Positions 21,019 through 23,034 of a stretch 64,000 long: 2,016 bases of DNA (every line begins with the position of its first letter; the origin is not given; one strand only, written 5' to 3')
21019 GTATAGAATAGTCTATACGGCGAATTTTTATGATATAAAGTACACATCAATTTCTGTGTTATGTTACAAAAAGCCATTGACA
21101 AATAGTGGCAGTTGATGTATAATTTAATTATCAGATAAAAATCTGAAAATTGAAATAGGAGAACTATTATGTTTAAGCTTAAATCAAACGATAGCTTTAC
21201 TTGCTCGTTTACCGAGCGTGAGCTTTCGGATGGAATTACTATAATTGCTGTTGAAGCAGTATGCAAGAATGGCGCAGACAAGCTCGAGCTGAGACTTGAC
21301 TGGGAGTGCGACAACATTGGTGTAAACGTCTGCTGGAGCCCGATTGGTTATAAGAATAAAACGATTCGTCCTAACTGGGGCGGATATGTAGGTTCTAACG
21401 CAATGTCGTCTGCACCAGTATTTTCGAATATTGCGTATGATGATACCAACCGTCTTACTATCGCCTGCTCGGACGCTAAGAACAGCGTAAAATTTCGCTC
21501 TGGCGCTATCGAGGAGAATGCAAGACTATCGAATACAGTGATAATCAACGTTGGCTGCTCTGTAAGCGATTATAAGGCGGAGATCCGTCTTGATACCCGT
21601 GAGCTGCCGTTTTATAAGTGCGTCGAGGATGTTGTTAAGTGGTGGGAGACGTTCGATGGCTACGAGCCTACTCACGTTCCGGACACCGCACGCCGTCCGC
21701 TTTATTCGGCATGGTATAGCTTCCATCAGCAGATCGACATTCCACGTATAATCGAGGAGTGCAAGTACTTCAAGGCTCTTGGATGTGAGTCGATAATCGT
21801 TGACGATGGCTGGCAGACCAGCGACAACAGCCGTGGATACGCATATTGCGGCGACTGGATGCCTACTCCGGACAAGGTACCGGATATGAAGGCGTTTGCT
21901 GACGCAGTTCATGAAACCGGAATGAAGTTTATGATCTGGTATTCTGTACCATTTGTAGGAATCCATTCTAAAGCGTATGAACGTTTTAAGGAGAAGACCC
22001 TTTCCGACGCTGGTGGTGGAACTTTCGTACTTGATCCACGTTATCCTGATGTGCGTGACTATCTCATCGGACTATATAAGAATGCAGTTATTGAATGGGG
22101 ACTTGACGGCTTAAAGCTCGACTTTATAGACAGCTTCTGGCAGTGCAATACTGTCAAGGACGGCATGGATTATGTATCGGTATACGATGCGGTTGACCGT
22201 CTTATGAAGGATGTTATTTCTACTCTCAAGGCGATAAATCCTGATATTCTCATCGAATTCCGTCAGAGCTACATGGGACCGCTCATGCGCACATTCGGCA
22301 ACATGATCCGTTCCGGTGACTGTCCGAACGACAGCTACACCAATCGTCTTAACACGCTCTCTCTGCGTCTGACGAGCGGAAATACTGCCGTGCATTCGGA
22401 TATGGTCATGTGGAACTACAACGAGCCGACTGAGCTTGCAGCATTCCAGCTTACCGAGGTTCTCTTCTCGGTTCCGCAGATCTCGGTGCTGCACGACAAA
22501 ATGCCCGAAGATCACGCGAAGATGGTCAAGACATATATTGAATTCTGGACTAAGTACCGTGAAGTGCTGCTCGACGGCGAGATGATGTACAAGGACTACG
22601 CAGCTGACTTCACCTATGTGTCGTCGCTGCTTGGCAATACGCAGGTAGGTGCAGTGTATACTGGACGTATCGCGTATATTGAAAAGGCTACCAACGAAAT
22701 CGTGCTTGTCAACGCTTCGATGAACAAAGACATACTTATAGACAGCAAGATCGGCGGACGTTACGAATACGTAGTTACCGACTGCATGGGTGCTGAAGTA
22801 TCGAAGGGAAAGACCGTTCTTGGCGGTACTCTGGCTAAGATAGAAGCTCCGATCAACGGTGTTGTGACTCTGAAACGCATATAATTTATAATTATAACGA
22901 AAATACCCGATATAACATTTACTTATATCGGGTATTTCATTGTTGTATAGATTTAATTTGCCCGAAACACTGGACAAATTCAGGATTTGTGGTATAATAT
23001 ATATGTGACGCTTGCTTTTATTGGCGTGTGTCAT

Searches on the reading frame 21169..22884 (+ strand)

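Call 12: search_protein_families(library=pfam, proteins=[window:21169-22884:+])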
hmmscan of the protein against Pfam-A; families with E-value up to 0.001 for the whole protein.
window:21169-22884:+ (571 aa): 3 families
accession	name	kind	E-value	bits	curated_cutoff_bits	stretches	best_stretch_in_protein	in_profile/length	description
PF02065.24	Melibiase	-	1.4e-11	44.5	27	1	181-363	47-236/347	Melibiase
PF02638.21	GHL10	-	2.6e-05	24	27.9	0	246-321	78-162/311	Glycosyl hydrolase-like 10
PF01055.32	Glyco_hydro_31_2nd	-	6.2e-05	22.9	23.5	1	186-328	19-165/328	Glycosyl hydrolases family 31 TIM-barrel domain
